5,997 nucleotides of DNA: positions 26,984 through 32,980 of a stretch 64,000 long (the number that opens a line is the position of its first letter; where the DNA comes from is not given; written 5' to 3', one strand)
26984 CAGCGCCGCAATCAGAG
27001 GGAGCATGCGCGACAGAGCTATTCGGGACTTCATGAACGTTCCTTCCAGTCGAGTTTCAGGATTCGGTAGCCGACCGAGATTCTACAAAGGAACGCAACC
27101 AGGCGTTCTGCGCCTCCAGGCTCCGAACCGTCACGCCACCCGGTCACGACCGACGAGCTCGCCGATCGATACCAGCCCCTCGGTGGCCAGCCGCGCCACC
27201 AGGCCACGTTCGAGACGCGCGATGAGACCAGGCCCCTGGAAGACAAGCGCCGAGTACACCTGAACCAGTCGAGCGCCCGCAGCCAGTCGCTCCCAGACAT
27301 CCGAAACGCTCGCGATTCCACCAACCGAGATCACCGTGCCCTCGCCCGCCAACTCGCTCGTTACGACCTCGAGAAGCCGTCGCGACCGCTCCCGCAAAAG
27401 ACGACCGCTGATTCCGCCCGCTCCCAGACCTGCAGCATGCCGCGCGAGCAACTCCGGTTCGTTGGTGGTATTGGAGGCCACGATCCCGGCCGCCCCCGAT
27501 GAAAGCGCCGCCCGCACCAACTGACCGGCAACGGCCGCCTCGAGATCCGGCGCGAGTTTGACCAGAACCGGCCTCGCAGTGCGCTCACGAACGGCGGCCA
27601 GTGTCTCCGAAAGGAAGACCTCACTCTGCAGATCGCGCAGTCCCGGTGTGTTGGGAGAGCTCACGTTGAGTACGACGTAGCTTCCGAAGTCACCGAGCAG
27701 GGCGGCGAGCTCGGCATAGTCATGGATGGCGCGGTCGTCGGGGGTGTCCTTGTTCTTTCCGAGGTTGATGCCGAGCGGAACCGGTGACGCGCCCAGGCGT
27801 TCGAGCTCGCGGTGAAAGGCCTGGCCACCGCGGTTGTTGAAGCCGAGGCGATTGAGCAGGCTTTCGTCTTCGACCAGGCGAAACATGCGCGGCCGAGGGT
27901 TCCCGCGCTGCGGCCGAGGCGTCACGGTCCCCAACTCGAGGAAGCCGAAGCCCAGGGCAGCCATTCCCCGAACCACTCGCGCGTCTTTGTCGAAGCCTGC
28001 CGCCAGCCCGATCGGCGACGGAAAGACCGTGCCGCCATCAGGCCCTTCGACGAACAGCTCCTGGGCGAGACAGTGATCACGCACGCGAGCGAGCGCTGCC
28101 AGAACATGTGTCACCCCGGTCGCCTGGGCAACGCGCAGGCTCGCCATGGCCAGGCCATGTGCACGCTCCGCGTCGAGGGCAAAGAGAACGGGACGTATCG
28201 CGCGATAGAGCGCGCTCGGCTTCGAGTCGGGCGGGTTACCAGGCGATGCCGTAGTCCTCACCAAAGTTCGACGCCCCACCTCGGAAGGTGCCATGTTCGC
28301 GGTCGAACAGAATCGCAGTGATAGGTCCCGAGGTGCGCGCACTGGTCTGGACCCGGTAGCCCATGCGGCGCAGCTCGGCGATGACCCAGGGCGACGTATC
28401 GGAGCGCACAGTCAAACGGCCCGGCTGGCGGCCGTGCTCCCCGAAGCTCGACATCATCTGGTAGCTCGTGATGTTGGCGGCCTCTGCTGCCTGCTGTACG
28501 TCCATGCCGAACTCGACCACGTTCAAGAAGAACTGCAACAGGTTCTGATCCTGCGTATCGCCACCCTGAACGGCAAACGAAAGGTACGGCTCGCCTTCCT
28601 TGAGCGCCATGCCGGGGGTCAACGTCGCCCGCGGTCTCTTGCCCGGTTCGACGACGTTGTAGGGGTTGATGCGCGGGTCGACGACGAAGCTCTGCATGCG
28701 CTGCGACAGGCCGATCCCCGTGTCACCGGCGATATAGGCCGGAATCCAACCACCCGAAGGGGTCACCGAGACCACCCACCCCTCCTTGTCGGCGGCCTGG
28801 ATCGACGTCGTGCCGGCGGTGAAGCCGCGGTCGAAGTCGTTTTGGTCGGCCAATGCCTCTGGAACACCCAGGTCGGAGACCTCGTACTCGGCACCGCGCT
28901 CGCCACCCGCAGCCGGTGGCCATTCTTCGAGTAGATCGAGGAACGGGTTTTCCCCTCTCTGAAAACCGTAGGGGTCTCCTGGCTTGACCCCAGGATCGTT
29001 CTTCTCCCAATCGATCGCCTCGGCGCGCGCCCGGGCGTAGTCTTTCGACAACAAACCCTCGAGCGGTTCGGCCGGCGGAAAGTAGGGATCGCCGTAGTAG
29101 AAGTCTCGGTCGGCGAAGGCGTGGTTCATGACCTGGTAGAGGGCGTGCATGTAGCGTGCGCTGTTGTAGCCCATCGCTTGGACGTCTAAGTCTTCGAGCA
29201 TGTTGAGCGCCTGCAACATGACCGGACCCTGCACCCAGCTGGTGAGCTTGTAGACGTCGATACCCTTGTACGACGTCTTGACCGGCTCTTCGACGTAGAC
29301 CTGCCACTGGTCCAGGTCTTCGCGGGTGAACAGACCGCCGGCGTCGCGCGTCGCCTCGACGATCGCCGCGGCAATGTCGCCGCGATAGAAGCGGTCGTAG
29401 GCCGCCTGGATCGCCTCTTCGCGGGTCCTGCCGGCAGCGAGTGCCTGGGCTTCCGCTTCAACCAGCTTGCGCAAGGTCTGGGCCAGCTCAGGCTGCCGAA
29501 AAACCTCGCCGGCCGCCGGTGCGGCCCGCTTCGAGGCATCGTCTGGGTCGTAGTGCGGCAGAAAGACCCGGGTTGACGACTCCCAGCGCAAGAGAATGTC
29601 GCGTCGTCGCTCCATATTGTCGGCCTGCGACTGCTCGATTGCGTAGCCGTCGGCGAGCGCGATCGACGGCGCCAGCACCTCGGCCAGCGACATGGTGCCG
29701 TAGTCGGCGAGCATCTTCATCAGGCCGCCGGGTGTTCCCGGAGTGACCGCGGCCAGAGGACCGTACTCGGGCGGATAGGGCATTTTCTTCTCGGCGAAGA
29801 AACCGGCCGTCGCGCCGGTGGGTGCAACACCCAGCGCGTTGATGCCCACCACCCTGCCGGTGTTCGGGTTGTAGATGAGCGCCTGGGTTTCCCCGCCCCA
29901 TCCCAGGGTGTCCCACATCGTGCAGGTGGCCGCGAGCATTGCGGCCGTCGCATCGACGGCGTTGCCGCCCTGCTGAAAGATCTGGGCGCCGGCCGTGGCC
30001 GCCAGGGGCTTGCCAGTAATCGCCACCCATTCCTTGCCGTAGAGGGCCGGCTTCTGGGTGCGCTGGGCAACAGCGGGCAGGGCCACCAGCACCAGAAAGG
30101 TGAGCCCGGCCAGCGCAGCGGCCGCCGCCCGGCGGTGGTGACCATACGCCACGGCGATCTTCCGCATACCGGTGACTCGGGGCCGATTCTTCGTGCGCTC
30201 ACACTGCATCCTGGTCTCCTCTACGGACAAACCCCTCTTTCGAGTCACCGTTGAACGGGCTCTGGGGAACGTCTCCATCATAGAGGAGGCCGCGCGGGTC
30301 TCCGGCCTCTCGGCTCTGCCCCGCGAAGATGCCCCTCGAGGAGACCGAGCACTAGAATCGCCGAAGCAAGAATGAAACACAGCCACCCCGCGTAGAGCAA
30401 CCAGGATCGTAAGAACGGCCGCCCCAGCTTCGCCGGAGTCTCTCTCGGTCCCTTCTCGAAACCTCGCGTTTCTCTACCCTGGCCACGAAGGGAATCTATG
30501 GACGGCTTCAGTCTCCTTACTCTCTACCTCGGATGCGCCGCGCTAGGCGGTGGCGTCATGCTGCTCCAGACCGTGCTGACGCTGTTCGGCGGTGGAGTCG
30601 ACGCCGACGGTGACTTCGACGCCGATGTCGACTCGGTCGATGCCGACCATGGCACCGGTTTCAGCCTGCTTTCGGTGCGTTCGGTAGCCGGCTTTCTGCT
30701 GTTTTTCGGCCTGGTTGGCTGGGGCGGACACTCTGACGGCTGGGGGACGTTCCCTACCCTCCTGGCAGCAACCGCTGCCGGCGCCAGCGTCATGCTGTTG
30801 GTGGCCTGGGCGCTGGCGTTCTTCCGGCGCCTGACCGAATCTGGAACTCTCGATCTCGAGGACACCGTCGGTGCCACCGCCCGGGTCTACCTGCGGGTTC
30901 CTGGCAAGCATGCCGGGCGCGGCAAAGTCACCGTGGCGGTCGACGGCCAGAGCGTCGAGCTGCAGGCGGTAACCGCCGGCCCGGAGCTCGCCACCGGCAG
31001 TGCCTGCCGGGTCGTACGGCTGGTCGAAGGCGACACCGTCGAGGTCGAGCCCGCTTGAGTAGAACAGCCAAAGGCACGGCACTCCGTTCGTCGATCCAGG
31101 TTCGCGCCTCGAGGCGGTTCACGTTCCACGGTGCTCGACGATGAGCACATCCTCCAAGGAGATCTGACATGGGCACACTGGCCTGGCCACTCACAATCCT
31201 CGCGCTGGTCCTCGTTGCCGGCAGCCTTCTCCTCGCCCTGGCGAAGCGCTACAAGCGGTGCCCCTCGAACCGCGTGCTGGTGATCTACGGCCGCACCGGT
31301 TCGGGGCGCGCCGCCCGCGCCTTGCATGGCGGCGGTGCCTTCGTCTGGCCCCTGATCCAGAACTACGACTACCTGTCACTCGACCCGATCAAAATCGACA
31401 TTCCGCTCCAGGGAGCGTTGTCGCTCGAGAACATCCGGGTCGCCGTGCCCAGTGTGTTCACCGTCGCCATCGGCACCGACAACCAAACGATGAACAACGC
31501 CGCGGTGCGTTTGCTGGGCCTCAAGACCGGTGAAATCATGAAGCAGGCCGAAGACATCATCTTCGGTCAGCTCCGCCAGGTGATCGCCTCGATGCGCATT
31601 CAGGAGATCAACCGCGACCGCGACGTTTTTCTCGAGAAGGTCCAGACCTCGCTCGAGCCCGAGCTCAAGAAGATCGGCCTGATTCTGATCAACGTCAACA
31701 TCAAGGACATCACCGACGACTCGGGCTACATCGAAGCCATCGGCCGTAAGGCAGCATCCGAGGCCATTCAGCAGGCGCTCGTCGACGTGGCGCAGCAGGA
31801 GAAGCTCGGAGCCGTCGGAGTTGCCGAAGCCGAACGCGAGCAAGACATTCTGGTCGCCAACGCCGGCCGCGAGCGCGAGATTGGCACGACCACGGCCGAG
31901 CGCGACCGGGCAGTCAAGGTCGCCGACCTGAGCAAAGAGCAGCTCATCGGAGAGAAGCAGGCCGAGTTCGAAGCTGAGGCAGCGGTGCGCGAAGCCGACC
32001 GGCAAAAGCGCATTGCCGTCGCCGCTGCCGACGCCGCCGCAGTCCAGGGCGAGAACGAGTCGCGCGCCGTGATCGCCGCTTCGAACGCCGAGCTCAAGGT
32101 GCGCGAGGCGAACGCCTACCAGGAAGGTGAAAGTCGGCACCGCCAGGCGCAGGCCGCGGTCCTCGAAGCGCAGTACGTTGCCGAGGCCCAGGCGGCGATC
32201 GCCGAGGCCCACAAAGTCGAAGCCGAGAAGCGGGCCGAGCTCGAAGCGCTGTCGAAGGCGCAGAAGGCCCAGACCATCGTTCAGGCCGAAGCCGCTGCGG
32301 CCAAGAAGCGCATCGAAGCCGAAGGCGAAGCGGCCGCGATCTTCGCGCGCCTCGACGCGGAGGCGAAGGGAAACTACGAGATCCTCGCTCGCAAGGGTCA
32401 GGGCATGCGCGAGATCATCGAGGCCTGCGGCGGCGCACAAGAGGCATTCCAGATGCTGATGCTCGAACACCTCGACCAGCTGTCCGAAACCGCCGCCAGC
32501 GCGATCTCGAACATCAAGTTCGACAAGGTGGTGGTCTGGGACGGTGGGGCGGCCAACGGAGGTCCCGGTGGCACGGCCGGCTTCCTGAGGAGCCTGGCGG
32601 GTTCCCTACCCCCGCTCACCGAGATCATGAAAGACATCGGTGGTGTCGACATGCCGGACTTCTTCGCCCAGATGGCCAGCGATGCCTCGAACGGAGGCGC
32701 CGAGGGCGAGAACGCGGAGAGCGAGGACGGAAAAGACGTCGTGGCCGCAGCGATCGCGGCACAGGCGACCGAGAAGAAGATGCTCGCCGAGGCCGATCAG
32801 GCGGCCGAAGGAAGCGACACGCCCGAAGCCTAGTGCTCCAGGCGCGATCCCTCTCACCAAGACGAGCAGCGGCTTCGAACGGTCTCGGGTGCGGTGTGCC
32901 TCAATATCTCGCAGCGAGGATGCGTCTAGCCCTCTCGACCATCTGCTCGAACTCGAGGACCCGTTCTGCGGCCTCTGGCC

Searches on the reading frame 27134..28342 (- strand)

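Call 47: search_protein_families(library=pfam, proteins=[window:27134-28342:-], max_evalue=0.001)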
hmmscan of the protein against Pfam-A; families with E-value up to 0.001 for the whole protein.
window:27134-28342:- (403 aa): 1 family
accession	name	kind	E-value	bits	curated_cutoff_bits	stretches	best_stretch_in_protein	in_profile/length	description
PF01180.27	DHO_dh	-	3.4e-70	237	27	1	105-385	9-291/291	Dihydroorotate dehydrogenase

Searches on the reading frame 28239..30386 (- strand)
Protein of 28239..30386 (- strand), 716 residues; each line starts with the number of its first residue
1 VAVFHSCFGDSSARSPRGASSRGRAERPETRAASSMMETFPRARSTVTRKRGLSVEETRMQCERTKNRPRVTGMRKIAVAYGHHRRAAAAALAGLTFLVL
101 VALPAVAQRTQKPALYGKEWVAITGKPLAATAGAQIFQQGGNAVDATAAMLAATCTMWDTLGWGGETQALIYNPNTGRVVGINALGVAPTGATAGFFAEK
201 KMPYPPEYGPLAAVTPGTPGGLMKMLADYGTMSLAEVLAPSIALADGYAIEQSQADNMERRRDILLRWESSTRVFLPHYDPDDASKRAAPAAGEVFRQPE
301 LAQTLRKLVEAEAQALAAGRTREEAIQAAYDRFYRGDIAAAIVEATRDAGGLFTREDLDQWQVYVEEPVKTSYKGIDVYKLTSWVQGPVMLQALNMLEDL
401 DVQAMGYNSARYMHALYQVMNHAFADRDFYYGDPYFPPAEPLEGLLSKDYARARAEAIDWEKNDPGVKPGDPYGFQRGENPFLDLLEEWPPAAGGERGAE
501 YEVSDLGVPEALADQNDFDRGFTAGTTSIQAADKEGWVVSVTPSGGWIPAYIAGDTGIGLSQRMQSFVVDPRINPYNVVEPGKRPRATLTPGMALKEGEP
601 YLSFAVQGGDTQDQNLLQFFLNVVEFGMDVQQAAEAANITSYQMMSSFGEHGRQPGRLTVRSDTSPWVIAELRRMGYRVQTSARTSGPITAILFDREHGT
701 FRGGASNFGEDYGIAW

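Call 47: search_protein_families(library=pfam, proteins=[window:28239-30386:-], max_evalue=0.001)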
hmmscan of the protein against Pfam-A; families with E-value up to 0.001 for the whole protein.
window:28239-30386:- (716 aa): 1 family
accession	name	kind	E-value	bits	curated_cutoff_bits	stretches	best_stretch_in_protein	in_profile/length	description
PF01019.26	G_glu_transpept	-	6.3e-100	335.8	27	1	135-705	2-506/512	Gamma-glutamyltranspeptidase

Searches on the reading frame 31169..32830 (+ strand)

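Call 65: search_protein_families(library=pfam, proteins=[window:31169-32830:+], max_evalue=0.001)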
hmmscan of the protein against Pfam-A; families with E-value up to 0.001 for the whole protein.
window:31169-32830:+ (554 aa): 1 family
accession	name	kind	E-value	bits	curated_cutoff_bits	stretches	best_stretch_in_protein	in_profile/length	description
PF01145.31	Band_7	-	2.8e-28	99.6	23.6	1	32-212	4-176/176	SPFH domain / Band 7 family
